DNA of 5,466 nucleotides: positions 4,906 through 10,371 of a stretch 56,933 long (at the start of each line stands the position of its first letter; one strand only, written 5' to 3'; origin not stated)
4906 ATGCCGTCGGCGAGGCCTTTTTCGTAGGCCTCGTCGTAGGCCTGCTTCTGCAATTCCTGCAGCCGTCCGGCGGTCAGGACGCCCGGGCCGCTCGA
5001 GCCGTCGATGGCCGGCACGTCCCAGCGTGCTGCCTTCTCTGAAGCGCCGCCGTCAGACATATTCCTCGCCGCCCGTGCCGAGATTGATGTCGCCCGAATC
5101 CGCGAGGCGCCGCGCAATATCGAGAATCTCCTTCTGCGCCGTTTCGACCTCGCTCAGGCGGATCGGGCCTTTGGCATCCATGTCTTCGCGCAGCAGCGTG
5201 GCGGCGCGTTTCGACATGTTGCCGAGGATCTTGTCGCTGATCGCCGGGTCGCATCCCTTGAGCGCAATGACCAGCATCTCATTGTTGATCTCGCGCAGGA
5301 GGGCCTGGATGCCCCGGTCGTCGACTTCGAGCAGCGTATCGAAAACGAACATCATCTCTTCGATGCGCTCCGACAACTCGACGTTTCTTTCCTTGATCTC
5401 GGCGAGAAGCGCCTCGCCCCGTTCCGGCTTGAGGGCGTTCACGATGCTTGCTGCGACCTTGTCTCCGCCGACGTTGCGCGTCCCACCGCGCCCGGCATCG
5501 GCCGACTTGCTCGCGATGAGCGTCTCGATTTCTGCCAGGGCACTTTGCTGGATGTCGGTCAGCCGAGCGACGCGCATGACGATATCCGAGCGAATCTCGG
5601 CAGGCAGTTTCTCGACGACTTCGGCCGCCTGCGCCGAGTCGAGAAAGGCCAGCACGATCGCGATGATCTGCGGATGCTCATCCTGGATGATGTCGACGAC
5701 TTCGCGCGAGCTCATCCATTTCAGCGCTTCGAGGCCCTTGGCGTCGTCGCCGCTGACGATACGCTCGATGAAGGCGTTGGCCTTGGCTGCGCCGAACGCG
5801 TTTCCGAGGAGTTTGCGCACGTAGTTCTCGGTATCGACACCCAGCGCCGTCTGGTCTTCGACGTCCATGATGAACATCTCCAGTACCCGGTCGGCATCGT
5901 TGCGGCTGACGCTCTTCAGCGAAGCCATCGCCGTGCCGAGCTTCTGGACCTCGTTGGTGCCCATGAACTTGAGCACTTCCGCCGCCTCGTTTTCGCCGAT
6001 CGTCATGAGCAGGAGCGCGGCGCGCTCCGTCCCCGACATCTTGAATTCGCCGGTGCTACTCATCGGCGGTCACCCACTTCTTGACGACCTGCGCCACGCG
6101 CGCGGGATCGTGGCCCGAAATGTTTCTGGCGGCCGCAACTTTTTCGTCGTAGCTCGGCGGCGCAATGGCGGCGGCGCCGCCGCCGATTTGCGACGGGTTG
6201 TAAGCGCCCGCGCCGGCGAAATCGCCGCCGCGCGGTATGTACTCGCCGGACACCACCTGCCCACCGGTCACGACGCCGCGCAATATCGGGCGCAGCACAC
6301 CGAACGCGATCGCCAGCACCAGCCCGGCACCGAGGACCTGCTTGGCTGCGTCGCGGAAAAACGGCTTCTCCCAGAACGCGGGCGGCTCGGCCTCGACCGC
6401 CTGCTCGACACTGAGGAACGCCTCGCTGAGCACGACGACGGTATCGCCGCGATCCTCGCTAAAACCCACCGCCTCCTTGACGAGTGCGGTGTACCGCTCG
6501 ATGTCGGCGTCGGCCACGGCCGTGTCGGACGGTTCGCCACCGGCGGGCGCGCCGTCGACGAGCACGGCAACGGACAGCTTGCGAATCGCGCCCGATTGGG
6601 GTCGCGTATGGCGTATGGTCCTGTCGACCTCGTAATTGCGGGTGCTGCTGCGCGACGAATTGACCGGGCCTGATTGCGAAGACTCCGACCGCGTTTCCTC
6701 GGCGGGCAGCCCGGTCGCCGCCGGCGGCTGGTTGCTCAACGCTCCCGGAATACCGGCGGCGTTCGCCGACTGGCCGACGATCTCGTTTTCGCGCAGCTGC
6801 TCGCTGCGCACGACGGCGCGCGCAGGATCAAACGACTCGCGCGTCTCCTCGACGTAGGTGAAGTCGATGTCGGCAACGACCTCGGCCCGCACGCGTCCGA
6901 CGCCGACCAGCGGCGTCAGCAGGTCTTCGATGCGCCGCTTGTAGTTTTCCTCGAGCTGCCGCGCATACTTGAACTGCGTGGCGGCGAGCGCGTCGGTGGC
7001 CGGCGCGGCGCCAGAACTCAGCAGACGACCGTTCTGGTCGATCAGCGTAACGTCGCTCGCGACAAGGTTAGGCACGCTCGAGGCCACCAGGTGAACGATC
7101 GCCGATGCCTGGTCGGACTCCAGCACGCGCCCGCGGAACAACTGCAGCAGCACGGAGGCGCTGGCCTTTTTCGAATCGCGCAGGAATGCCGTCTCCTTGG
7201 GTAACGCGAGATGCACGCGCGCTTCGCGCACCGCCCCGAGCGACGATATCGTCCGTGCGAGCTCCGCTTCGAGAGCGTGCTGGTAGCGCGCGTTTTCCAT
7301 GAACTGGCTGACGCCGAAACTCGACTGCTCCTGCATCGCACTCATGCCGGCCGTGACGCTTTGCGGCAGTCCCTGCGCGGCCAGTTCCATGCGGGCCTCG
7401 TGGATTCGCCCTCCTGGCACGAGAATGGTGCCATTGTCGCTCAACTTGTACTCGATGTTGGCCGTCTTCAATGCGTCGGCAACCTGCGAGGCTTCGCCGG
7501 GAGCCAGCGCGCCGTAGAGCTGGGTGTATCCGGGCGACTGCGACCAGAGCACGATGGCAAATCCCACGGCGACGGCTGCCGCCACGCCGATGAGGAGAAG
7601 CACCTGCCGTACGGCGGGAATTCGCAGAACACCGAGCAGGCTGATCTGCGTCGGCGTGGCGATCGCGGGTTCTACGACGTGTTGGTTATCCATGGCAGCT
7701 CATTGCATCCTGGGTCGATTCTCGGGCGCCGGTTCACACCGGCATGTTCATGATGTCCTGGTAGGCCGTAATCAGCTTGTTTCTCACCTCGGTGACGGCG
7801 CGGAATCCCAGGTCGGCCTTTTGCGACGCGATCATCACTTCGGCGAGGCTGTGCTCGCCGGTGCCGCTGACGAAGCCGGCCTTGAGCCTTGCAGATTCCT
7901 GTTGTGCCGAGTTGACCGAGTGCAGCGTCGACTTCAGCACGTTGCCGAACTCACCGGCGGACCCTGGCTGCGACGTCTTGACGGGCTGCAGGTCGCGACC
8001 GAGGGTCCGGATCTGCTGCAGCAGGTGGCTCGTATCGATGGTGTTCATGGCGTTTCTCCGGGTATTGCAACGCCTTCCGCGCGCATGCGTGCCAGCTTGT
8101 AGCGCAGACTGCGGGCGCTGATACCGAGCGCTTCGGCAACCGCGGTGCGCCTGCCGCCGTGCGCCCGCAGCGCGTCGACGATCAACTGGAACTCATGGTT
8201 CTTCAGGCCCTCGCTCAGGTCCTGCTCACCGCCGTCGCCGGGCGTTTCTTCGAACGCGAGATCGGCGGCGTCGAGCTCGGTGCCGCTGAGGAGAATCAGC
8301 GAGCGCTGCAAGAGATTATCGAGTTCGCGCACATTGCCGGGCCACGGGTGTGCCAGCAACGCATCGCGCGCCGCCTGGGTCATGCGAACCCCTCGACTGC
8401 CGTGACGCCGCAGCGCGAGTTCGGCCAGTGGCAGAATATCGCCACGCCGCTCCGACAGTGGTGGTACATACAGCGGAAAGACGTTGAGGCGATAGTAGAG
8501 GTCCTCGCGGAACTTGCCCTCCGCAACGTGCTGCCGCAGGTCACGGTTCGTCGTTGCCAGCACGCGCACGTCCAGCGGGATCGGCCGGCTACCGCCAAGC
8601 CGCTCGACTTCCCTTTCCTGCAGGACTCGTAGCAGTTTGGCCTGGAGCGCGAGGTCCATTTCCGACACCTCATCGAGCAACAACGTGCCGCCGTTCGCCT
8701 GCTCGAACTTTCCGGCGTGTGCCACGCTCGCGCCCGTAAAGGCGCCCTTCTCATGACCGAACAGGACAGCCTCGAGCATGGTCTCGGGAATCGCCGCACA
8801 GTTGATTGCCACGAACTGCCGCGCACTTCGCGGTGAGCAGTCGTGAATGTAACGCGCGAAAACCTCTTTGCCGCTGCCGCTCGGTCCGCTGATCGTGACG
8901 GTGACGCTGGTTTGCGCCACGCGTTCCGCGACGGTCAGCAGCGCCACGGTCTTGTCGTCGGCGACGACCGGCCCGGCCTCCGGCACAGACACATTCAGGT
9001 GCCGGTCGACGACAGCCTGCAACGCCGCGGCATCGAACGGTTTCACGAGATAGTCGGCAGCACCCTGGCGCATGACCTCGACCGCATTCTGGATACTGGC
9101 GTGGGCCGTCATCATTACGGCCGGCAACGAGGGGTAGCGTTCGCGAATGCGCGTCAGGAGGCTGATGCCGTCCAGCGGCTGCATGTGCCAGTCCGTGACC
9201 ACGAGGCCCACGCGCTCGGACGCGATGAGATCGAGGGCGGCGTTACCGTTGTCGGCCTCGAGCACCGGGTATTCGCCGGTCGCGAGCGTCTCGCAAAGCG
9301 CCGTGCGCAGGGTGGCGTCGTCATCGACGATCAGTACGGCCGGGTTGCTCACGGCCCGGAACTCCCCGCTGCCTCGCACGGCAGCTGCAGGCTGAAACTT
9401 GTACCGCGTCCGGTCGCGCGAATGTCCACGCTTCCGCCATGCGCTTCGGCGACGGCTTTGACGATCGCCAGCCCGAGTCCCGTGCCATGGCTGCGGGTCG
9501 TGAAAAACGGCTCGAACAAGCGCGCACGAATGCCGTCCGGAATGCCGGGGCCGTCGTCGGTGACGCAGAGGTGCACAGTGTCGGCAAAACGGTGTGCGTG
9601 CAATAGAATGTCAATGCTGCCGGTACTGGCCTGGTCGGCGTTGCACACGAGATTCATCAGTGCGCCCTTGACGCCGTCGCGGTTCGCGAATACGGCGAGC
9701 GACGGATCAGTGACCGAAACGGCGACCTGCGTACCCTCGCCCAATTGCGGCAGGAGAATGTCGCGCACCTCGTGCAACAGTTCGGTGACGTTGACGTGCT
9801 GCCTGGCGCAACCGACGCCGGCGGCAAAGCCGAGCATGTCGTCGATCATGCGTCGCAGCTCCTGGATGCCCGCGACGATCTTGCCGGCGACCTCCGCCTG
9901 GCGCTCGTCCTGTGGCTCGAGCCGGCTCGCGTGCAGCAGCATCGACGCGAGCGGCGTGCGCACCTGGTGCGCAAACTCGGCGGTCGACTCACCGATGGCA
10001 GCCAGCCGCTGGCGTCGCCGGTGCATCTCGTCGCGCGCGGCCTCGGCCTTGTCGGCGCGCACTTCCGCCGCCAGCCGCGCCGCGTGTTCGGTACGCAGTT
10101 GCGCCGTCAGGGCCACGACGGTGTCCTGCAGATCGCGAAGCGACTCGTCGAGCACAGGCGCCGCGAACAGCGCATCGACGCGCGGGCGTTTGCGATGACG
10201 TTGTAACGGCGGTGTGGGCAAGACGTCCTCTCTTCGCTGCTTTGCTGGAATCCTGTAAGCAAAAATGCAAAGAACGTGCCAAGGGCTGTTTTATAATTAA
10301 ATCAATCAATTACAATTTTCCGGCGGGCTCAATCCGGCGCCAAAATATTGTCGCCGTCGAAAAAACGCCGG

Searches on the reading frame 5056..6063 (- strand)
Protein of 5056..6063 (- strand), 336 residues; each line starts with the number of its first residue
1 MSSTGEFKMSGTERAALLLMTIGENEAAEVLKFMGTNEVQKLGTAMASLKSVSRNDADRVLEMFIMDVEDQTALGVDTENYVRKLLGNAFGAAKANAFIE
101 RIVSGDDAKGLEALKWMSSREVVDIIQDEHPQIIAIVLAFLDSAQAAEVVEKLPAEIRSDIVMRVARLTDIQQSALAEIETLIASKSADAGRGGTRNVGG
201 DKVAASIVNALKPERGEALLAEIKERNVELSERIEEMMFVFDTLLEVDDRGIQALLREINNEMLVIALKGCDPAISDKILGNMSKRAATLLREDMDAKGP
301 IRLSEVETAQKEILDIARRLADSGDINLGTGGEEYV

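Call 88: search_protein_families(library=pfam, max_evalue=0.00001, proteins=[window:5056-6063:-])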
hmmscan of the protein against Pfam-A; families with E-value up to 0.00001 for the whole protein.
window:5056-6063:- (336 aa): 4 families
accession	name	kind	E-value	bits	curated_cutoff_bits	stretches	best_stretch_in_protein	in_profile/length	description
PF01706.21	FliG_C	-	1.6e-39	134.9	23.3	1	222-328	2-108/108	FliG C-terminal domain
PF14842.11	FliG_N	-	6.3e-35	120.4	25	1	8-109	1-102/104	FliG N-terminal domain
PF14841.11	FliG_M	-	2.5e-24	85.7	25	1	120-188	2-70/76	FliG middle domain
PF03448.22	MgtE_N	-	2.1e-08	35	25.9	0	106-164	26-84/102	MgtE intracellular N domain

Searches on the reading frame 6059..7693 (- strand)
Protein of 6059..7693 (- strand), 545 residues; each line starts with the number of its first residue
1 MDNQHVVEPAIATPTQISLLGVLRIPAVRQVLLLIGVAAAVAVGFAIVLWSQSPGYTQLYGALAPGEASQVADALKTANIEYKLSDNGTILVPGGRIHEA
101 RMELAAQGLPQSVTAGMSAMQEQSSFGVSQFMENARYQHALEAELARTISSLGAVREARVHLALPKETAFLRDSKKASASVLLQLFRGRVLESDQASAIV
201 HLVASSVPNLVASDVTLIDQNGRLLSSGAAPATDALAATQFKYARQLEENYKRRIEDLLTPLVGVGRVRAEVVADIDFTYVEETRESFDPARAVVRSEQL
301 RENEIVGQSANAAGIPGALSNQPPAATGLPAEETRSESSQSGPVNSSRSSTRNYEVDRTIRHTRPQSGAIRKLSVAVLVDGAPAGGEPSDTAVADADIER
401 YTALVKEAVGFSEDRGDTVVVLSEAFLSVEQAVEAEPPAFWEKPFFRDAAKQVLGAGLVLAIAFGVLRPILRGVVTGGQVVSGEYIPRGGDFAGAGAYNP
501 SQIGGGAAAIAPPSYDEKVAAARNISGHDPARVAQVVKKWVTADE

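Call 88: search_protein_families(library=pfam, max_evalue=0.00001, proteins=[window:6059-7693:-])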
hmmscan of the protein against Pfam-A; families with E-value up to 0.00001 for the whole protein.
window:6059-7693:- (545 aa): 2 families
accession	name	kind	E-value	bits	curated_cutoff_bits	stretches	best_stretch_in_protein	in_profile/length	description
PF01514.23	YscJ_FliF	-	5.2e-63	212.6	24.4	1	52-226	2-178/179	Secretory protein of YscJ/FliF family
PF08345.17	YscJ_FliF_C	-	1.8e-43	148.9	23.8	1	259-426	1-147/147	Flagellar M-ring protein C-terminal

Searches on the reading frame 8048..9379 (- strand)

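Call 88: search_protein_families(library=pfam, max_evalue=0.00001, proteins=[window:8048-9379:-])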
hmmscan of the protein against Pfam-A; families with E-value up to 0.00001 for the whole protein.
window:8048-9379:- (444 aa): 6 families
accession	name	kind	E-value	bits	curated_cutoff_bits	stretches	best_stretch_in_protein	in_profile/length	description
PF00158.32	Sigma54_activat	-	1.3e-67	227.1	20.2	1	142-303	6-167/168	Sigma-54 interaction domain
PF00072.30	Response_reg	-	5.2e-28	97.9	30.2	1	15-124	1-110/111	Response regulator receiver domain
PF14532.12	Sigma54_activ_2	-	7.5e-19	68.8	25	1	152-308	15-138/138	Sigma-54 interaction domain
PF25601.1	AAA_lid_14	-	4.5e-15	55.7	27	1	310-377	2-73/87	AAA+ ATPase lid domain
PF02954.25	HTH_8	-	7.2e-12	45.3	22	1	394-431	4-41/42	Bacterial regulatory protein, Fis family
PF07728.20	AAA_5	-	1.9e-07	31.6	22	1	162-280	3-124/139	AAA domain (dynein-related subfamily)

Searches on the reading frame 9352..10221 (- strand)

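Call 88: search_protein_families(library=pfam, max_evalue=0.00001, proteins=[window:9352-10221:-])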
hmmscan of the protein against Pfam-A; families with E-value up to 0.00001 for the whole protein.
window:9352-10221:- (290 aa): 2 families
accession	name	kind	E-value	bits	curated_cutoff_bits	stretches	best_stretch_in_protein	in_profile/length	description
PF02518.31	HATPase_c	-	1e-23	84.4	26.4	1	181-282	3-109/111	Histidine kinase-, DNA gyrase B-, and HSP90-like ATPase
PF00512.31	HisKA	-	5.9e-10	39.5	26.9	1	79-133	5-61/66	His Kinase A (phospho-acceptor) domain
